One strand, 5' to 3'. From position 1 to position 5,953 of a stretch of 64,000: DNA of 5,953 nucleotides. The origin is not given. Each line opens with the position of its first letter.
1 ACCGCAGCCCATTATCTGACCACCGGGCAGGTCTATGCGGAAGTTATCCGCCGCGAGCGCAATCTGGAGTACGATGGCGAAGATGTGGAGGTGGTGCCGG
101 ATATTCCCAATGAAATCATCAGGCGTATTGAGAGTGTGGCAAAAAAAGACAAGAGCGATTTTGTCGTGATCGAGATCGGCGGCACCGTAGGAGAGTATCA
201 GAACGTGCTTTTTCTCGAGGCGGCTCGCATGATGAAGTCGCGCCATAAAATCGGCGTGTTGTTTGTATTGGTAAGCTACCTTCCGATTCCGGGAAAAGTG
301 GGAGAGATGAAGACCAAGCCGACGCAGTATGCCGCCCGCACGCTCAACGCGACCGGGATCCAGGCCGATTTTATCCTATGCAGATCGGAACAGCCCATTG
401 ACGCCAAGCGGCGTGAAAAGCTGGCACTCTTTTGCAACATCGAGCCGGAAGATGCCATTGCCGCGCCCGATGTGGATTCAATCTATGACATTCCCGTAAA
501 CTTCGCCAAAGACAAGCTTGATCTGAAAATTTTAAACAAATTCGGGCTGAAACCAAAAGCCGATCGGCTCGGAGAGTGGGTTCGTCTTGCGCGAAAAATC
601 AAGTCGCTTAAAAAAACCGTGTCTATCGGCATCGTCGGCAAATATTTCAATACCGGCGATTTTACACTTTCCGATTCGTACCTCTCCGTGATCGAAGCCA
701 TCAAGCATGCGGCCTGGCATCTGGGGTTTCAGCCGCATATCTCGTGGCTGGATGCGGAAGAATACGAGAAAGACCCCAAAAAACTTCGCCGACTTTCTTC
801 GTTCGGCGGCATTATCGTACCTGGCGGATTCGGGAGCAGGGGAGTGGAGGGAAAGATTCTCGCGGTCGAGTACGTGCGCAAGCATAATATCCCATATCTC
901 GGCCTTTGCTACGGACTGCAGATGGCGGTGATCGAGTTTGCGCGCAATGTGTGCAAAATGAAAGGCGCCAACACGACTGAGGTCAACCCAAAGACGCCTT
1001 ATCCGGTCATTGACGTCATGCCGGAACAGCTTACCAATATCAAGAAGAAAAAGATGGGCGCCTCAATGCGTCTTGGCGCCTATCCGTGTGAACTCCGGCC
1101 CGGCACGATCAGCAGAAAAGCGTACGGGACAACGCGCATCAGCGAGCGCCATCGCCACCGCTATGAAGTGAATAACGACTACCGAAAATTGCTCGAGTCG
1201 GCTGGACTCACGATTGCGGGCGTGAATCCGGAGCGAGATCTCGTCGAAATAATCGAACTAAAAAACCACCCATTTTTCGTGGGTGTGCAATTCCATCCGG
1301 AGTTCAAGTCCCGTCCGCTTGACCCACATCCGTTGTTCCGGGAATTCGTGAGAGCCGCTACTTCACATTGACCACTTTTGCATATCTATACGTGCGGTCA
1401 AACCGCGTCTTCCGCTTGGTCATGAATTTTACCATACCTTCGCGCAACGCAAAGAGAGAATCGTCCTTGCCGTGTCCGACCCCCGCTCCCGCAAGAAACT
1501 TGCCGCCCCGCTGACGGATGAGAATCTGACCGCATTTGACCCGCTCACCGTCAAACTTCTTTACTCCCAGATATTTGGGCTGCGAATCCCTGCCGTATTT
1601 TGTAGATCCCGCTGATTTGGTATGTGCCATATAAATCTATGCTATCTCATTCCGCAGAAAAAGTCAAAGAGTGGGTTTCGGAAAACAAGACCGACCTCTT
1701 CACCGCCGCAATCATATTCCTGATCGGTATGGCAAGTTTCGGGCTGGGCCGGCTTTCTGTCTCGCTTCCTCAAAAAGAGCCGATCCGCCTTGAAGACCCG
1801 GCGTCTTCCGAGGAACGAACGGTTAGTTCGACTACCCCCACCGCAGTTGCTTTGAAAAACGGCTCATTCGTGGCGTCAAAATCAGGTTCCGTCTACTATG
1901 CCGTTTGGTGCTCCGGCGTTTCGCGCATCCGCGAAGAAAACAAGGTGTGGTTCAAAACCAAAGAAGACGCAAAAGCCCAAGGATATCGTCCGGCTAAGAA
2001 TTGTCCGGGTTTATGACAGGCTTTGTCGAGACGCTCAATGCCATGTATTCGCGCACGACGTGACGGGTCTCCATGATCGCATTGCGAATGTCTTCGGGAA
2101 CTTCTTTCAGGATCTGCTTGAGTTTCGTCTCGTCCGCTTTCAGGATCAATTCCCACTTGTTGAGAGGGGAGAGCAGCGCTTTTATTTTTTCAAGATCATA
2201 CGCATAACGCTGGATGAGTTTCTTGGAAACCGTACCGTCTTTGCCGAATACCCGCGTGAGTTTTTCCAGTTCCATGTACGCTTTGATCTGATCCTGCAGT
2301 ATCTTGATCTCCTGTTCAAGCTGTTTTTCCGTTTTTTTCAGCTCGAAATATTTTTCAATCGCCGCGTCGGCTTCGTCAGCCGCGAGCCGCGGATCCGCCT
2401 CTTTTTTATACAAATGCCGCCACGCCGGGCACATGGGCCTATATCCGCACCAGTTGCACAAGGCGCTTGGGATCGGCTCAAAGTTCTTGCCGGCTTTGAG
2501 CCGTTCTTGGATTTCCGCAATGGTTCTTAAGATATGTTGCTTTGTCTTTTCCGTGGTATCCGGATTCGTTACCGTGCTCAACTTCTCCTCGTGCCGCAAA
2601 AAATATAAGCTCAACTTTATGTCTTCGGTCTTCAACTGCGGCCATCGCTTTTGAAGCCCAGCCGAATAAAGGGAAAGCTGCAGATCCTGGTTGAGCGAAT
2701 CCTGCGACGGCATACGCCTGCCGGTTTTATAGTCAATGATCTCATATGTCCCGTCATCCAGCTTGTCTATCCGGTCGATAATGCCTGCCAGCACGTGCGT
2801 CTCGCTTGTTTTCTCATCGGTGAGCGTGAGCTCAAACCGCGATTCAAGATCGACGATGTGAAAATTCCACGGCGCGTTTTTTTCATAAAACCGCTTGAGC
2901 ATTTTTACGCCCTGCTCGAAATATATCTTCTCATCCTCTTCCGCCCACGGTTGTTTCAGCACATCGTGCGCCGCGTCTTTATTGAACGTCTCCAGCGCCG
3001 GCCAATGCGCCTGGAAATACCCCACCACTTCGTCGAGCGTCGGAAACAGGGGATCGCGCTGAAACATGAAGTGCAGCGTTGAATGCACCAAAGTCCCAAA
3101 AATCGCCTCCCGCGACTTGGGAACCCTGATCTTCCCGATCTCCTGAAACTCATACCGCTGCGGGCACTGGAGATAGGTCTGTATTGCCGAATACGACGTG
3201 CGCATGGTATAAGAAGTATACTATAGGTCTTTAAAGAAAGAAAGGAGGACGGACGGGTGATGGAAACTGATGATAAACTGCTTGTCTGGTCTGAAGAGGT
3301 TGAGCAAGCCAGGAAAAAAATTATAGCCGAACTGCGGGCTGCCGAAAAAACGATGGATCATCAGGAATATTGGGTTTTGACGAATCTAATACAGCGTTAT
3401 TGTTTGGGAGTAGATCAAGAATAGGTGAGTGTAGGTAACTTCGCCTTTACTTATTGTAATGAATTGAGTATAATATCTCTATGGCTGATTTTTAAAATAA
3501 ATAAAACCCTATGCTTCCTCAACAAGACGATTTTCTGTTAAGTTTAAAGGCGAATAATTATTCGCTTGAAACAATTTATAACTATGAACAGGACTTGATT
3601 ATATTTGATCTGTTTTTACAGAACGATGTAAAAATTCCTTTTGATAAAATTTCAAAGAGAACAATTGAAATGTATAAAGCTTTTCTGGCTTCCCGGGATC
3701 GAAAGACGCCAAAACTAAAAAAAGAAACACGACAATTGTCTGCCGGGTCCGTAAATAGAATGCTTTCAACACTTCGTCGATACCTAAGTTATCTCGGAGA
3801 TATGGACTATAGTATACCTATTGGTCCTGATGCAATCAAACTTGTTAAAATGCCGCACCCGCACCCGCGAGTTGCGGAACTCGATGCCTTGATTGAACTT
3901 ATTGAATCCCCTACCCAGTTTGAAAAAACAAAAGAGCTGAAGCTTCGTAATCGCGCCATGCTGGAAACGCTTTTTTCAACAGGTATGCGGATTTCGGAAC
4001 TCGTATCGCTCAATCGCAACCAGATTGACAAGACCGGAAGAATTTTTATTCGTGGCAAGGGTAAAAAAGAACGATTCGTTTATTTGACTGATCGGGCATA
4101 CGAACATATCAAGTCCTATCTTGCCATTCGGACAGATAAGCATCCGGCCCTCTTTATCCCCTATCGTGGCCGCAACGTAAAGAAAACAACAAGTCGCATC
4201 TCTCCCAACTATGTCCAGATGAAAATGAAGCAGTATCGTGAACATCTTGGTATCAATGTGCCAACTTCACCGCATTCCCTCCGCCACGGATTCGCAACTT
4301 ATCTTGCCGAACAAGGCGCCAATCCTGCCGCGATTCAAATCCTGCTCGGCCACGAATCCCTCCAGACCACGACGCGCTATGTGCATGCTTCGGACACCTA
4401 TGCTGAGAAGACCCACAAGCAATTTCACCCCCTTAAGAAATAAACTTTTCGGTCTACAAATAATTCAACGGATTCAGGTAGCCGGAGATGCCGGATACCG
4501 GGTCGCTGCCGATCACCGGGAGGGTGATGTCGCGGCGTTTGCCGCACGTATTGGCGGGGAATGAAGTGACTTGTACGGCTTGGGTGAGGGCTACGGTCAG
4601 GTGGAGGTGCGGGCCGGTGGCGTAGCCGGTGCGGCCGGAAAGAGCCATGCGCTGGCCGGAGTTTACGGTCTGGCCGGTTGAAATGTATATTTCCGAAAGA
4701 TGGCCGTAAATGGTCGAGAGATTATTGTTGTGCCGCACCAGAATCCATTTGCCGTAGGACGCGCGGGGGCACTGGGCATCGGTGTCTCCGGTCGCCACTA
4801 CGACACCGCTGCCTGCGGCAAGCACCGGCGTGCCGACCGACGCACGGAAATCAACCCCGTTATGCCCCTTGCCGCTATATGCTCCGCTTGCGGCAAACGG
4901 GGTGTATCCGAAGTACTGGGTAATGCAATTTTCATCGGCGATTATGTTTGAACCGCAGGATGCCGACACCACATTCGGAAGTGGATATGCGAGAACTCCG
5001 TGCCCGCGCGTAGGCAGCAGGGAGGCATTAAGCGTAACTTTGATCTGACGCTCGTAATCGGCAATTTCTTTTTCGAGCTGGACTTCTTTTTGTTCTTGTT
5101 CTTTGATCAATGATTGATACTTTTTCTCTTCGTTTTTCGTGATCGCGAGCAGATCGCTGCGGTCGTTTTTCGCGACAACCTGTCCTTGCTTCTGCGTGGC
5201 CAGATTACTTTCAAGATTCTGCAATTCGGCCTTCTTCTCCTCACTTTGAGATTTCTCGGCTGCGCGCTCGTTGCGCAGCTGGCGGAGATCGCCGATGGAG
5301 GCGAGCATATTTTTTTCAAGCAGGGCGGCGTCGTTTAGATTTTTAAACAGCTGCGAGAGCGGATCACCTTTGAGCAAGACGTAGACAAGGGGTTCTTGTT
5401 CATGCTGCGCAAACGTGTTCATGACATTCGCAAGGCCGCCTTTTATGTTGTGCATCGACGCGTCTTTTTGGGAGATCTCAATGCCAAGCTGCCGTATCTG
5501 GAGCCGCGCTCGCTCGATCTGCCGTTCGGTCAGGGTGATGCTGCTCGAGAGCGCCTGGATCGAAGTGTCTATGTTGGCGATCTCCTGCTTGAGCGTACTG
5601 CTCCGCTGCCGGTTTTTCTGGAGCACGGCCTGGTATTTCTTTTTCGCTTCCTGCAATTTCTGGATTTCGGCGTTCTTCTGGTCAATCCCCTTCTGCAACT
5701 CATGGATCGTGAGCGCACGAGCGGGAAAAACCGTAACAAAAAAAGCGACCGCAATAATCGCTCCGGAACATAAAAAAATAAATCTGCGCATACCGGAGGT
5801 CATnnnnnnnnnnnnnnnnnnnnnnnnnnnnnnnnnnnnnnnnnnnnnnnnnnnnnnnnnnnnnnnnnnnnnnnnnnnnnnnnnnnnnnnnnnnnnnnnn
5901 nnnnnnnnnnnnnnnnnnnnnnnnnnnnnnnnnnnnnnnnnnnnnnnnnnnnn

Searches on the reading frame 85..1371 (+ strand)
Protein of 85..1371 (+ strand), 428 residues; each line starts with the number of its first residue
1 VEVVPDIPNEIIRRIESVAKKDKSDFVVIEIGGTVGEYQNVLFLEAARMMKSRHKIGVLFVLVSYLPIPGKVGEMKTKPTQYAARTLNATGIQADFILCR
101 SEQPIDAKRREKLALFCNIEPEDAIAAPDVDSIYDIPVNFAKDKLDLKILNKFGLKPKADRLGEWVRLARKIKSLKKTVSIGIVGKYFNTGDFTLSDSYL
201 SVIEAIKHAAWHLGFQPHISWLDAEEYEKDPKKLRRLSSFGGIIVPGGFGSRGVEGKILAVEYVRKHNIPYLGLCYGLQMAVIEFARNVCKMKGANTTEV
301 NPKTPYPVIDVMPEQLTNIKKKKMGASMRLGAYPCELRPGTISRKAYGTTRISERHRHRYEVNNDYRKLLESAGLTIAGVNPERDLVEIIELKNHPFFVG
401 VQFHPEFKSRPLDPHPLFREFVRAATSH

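Call 56: search_protein_families(library=pfam, proteins=[window:85-1371:+], max_evalue=0.00001)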
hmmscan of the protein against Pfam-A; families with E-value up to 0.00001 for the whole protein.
window:85-1371:+ (428 aa): 3 families
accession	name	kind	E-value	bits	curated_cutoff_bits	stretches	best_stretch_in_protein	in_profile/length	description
PF06418.20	CTP_synth_N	-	1.5e-41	143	26.1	1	2-155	111-265/265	CTP synthase N-terminus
PF00117.34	GATase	-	3.9e-41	141.2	22.8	1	195-423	2-189/190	Glutamine amidotransferase class-I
PF07722.19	Peptidase_C26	-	1.4e-07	32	20.5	1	261-406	98-219/219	Peptidase C26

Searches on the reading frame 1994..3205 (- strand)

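Call 56: search_protein_families(library=pfam, proteins=[window:1994-3205:-], max_evalue=0.00001)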
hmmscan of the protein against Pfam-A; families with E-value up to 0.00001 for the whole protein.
window:1994-3205:- (403 aa): 2 families
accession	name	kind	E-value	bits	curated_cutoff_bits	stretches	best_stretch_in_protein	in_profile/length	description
PF12705.13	PDDEXK_1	-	3.2e-38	132.5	22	1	3-260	2-247/247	PD-(D/E)XK nuclease superfamily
PF01930.23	Cas_Cas4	-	1e-06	29.4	22.7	0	134-259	47-158/160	Domain of unknown function DUF83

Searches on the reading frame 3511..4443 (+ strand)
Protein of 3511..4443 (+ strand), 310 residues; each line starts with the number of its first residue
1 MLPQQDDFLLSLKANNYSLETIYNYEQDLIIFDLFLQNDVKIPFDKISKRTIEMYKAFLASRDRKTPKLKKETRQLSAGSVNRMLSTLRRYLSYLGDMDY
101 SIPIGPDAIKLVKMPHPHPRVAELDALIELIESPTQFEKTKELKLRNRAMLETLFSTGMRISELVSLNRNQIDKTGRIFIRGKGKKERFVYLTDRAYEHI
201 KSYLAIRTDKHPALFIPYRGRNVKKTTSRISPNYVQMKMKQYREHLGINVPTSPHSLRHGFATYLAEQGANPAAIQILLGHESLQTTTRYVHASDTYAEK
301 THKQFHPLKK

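Call 56: search_protein_families(library=pfam, proteins=[window:3511-4443:+], max_evalue=0.00001)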
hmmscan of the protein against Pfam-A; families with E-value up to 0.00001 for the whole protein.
window:3511-4443:+ (310 aa): 2 families
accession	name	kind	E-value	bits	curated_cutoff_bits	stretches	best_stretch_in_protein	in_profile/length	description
PF00589.27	Phage_integrase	-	3.5e-37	128.3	27.1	1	136-295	13-170/172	Phage integrase family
PF02899.23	Phage_int_SAM_1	-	9.2e-09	35.9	22.3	1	7-95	3-79/83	Phage integrase, N-terminal SAM-like domain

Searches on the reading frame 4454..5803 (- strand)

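Call 56: search_protein_families(library=pfam, proteins=[window:4454-5803:-], max_evalue=0.00001)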
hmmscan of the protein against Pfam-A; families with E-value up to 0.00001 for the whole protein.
window:4454-5803:- (449 aa): 1 family
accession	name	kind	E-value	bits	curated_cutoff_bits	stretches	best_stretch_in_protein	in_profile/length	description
PF01551.29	Peptidase_M23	-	1.3e-26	93.1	28.7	1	313-405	2-88/96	Peptidase family M23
